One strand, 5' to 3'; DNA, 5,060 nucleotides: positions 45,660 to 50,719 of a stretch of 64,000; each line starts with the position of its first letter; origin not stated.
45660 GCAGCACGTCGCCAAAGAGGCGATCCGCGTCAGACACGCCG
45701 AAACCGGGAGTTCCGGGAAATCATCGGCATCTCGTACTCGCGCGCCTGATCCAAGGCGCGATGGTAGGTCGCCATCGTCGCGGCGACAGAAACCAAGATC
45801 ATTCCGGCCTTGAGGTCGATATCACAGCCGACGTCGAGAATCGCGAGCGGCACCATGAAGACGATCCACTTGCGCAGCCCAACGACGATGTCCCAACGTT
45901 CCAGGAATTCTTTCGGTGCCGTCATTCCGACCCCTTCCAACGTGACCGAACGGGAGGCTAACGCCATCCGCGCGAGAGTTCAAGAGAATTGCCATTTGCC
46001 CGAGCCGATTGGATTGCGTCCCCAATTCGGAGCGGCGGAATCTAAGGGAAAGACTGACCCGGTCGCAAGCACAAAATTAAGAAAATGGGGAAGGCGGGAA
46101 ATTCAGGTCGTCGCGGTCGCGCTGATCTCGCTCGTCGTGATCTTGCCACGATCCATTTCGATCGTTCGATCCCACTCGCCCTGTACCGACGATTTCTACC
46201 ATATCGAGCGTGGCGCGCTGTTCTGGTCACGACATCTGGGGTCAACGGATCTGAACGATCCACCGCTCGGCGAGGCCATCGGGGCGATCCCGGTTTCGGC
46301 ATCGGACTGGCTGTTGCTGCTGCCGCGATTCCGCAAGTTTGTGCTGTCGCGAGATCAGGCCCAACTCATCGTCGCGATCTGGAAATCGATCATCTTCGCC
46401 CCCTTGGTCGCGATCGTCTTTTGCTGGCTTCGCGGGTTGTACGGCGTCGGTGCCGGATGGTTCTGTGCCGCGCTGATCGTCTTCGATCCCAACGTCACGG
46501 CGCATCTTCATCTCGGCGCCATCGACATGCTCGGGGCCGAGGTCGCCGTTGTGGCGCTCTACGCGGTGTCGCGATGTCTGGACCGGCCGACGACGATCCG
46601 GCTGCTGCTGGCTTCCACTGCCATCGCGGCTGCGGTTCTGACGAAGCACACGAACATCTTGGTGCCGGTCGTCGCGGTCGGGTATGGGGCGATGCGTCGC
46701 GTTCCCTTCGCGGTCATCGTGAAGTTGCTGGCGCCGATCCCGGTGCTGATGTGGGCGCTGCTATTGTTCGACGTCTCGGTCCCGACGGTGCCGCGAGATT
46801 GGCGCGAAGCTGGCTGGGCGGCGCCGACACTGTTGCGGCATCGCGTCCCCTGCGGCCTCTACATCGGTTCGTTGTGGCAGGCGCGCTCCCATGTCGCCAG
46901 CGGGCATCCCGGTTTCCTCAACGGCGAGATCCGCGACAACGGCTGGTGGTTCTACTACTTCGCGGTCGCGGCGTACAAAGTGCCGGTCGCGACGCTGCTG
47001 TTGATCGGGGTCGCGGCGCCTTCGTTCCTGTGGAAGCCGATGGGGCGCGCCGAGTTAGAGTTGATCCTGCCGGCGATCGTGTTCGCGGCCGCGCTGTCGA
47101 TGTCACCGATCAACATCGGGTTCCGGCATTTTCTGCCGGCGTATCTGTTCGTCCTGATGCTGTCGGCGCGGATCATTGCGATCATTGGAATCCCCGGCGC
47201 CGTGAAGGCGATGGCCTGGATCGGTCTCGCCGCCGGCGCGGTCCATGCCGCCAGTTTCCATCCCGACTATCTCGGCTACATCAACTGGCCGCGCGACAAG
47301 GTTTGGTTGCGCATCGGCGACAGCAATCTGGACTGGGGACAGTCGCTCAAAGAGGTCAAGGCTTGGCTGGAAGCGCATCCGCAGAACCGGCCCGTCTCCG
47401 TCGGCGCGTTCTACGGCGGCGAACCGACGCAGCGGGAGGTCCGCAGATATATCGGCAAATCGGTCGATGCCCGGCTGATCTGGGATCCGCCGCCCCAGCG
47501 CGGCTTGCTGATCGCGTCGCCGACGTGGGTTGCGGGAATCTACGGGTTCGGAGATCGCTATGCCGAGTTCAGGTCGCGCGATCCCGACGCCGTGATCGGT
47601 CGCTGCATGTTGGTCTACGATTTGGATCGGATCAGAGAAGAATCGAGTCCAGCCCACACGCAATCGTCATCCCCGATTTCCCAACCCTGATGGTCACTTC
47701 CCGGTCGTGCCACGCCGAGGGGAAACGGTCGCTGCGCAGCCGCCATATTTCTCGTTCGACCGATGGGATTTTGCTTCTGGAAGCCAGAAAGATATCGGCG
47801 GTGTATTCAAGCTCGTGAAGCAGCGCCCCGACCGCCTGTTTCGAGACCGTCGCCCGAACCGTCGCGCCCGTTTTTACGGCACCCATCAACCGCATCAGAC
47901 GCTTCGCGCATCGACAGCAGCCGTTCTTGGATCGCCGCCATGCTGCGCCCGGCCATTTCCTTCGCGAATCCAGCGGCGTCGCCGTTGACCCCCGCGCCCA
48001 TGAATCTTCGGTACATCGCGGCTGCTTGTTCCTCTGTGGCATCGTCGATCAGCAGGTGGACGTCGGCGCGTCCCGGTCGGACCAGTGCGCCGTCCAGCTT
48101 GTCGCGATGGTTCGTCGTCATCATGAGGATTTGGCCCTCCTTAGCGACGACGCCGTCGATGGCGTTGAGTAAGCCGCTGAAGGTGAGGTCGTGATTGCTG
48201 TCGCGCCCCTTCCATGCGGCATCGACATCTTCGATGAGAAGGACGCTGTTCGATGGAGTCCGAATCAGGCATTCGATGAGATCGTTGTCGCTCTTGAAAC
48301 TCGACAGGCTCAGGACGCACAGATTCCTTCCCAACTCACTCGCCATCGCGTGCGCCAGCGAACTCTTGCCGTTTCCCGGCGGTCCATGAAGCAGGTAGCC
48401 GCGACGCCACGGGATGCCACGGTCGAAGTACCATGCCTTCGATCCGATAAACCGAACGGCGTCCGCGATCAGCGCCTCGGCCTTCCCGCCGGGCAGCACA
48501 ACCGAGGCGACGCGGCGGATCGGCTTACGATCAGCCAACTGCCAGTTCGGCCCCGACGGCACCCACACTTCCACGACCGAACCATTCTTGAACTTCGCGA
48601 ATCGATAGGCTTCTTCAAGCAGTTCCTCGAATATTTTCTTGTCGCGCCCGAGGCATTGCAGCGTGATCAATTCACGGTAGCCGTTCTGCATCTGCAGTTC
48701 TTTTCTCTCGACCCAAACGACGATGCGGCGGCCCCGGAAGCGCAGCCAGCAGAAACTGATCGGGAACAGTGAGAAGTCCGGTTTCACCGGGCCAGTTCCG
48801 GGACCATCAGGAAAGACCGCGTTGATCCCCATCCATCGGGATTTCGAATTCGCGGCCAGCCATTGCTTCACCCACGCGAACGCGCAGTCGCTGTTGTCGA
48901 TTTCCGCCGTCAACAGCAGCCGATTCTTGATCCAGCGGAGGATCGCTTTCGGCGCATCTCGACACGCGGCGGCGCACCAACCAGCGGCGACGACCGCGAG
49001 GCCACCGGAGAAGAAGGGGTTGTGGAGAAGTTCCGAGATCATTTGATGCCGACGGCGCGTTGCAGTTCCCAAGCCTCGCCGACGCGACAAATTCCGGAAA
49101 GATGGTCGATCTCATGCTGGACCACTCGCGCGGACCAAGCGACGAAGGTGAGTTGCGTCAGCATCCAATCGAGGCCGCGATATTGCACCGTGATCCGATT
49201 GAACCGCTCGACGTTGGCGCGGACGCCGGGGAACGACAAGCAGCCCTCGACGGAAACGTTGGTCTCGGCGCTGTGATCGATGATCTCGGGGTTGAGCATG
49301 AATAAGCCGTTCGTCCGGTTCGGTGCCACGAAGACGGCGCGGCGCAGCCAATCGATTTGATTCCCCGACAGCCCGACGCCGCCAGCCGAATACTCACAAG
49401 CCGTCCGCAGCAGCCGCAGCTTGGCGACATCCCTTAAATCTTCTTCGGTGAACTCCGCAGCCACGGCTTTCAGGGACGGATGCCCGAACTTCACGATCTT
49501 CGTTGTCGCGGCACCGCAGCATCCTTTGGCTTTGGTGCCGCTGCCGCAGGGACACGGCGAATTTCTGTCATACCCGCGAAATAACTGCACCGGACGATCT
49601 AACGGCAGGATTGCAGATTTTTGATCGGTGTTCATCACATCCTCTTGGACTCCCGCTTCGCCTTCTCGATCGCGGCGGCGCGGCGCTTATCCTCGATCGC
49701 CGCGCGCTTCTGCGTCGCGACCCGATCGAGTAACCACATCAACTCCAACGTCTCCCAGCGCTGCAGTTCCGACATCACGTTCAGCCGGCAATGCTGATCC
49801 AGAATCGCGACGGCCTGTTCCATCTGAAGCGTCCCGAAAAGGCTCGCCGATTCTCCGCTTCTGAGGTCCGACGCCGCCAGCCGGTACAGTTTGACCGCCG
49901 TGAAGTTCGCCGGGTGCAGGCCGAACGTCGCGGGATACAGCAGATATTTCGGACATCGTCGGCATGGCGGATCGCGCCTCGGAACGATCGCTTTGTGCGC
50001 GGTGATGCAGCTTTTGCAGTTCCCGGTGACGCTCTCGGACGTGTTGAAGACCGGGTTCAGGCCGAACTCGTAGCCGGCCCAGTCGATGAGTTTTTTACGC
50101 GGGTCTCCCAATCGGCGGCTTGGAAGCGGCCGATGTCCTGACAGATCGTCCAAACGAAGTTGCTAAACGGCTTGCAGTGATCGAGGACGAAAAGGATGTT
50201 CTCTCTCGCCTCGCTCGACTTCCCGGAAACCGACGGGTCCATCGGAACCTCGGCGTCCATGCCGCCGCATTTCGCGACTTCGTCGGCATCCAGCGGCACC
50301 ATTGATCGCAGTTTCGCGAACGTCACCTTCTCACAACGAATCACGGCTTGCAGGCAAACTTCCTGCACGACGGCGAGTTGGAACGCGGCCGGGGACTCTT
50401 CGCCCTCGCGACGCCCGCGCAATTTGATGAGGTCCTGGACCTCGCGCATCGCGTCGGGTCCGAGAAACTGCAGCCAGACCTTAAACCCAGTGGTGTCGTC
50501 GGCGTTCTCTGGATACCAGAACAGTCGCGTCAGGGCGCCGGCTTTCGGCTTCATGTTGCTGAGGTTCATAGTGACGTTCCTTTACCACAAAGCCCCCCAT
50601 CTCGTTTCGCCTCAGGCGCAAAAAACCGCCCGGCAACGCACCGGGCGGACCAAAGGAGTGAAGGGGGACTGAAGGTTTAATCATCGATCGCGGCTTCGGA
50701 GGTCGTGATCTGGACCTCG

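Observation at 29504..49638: Tail morphogenesis operon split by an 18-20 kb temperate-element-like block between the G/GT chaperones and the tape measure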

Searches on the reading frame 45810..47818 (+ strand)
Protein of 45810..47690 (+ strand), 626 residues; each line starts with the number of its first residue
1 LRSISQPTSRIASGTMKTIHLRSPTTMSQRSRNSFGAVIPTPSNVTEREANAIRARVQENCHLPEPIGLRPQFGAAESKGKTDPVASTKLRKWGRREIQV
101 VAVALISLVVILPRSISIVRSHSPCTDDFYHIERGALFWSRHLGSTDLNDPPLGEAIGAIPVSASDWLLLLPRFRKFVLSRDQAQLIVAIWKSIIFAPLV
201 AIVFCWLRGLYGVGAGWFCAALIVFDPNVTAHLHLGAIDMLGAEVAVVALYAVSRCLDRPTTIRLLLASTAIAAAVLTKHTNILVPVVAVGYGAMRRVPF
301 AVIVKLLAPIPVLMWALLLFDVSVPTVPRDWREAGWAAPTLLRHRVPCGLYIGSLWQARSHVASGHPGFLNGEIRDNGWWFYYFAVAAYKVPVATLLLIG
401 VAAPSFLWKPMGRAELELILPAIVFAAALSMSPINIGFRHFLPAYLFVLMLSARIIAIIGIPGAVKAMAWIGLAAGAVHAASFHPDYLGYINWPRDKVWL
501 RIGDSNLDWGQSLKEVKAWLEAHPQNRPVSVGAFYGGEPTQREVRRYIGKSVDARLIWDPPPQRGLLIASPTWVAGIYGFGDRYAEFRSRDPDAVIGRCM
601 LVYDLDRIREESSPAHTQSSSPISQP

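Call 9: search_protein_families(library=pfam, proteins=[window:45810-47690:+, window:46085-47818:+], max_evalue=0.01)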
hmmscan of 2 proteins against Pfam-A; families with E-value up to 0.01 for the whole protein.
window:45810-47690:+ (626 aa): 1 family
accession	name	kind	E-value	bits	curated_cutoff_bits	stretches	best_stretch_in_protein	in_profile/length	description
PF13231.12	PMT_2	-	0.00015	22.5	26.1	1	188-315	24-160/160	Dolichyl-phosphate-mannose-protein mannosyltransferase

window:46085-47818:+ (577 aa): 0 families
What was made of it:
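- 45301..47690 (+): Plus-strand repressor-side operon: an HTH protein (45301-45813) and a GT39/PMT_2-like membrane glycosyltransferase (45810-47690). It is convergent with late unit 1. Pfam (call 9).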

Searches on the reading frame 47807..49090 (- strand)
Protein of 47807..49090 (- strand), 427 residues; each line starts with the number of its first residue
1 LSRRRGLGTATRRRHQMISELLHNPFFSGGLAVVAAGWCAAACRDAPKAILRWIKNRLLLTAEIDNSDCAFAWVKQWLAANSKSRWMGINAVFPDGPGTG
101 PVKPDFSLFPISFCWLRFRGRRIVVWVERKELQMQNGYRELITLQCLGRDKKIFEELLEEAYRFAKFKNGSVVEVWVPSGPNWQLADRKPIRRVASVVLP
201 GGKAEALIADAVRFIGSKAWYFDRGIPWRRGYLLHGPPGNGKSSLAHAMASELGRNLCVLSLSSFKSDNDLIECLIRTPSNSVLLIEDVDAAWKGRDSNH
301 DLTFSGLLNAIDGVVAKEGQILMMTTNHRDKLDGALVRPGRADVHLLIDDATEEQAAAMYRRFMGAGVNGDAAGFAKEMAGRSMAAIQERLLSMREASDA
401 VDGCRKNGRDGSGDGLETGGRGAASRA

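Call 10: search_protein_families(library=pfam, proteins=[window:47807-49090:-], max_evalue=0.01)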
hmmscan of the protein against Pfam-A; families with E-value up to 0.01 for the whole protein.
window:47807-49090:- (427 aa): 8 families
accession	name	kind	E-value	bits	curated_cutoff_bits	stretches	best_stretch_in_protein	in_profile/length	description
PF00004.35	AAA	-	5.5e-22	79.1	21.2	1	232-348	1-129/131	ATPase family associated with various cellular activities (AAA)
PF08740.16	BCS1_N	-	9.1e-21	75.1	28.1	1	37-197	2-182/182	BCS1 N terminal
PF05496.18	RuvB_N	-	2.9e-06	27.6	27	1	233-289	37-93/159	Holliday junction DNA helicase RuvB P-loop domain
PF07728.20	AAA_5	-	0.00097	19.6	22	1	233-273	3-44/139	AAA domain (dynein-related subfamily)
PF05673.19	DUF815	-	0.0017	18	23.8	1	232-355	56-178/249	Protein of unknown function (DUF815)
PF00910.28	RNA_helicase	-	0.0023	18.8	21.5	1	233-288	2-57/105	RNA helicase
PF13191.12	AAA_16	-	0.0025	18.7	32.6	1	230-278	25-76/167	AAA ATPase domain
PF25426.1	AAA_lid_BCS1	-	0.0097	16.3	27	0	354-401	2-55/60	Mitochondrial chaperone BCS1-like, ATPase lid domain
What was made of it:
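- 47632..49638 (-): Tail end of late unit 1: peptide deformylase (49039-49638, start overlaps the T stop), BCS1-like AAA ATPase (47807-49090) and an 87-aa ORF (47632-47895) whose ATG abuts a CGTCTGA box (47895-47901). Pfam hits from call 10.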

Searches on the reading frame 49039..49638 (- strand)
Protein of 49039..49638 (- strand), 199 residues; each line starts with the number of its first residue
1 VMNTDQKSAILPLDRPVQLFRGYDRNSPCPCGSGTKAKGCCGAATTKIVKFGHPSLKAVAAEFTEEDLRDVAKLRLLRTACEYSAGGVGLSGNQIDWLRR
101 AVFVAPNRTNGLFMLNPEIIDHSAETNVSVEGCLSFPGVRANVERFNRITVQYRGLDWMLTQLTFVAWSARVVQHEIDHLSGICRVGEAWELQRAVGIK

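Call 10: search_protein_families(library=pfam, proteins=[window:49039-49638:-], max_evalue=0.01)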
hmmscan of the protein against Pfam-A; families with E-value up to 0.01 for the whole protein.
window:49039-49638:- (199 aa): 2 families
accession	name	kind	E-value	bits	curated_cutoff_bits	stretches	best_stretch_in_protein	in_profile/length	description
PF01327.26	Pep_deformylase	-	8.2e-32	110.4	22.8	1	47-186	3-147/156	Polypeptide deformylase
PF02810.21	SEC-C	-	1.8e-05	24.9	20.4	1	25-42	1-18/19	SEC-C motif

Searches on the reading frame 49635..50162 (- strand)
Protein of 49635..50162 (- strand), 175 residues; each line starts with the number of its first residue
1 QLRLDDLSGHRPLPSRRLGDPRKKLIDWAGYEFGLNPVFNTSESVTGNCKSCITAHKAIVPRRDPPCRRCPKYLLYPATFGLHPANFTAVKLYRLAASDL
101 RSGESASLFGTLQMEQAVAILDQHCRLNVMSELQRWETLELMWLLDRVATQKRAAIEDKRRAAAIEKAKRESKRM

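Call 10: search_protein_families(library=pfam, proteins=[window:49635-50153:-], max_evalue=0.01)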
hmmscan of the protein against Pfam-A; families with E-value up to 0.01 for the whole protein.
window:49635-50153:- (172 aa): 0 families

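Call 13: search_protein_families(library=phrogs, proteins=[window:49635-50153:-], max_evalue=0.001)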
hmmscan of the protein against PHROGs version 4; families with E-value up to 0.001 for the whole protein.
window:49635-50153:- (172 aa): 0 families
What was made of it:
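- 49635..50569 (-): G (50057-50569) and the G-T fusion made by a -1 frameshift at A_AAA_AAC (50090-50096). The T frame is open from 50162 to 49635. There are no Pfam or PHROG hits (calls 10, 13).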

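Call 83: search_dna_similar(query=window:49635-50162:-, collection=phages, mode=protein, max_rows=12, max_evalue=0.01)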
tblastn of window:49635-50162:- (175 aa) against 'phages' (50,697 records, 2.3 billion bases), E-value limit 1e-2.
No match.

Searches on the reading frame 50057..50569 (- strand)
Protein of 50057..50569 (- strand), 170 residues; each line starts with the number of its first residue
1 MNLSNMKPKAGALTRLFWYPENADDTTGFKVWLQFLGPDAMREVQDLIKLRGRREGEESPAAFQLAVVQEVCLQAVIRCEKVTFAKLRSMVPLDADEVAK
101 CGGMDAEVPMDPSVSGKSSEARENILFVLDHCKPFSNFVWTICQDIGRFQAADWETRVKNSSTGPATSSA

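Call 10: search_protein_families(library=pfam, proteins=[window:50057-50569:-], max_evalue=0.01)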
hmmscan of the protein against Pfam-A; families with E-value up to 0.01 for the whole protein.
window:50057-50569:- (170 aa): 0 families

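Call 13: search_protein_families(library=phrogs, proteins=[window:50057-50569:-], max_evalue=0.001)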
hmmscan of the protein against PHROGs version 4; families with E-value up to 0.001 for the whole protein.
window:50057-50569:- (170 aa): 0 families

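Call 101: predict_structure(protein=window:50057-50569:-)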
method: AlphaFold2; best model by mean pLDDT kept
length: 170 residues; sequences in the alignment: 1
mean_pLDDT: 44.8   pTM: 0.30
mean pLDDT of the five models: 44.8, 44.4, 40.2, 37.5, 36.5
residues with pLDDT >= 90: 0; 70-90: 0; 50-70: 58; < 50: 112
segments of 3 or more residues with pLDDT < 50: 1-37, 56-58, 82-118, 120-125, 146-158, 160-170
pLDDT, mean of each block of 10 residues (from residue 1): 27 33 35 46 54 51 54 55 46 45 35 43 48 51 50 44 44
secondary structure, 60 per line:
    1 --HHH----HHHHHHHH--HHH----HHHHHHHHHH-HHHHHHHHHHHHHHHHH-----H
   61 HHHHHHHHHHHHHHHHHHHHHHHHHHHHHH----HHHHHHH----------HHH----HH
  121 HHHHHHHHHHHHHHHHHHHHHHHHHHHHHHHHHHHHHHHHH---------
elements in order: H10-17 H27-36 H38-54 H60-90 H95-101 H119-161
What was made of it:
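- On G/GT tail assembly chaperone pair: The single-sequence model had pLDDT 45 and was unusable (call 101).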
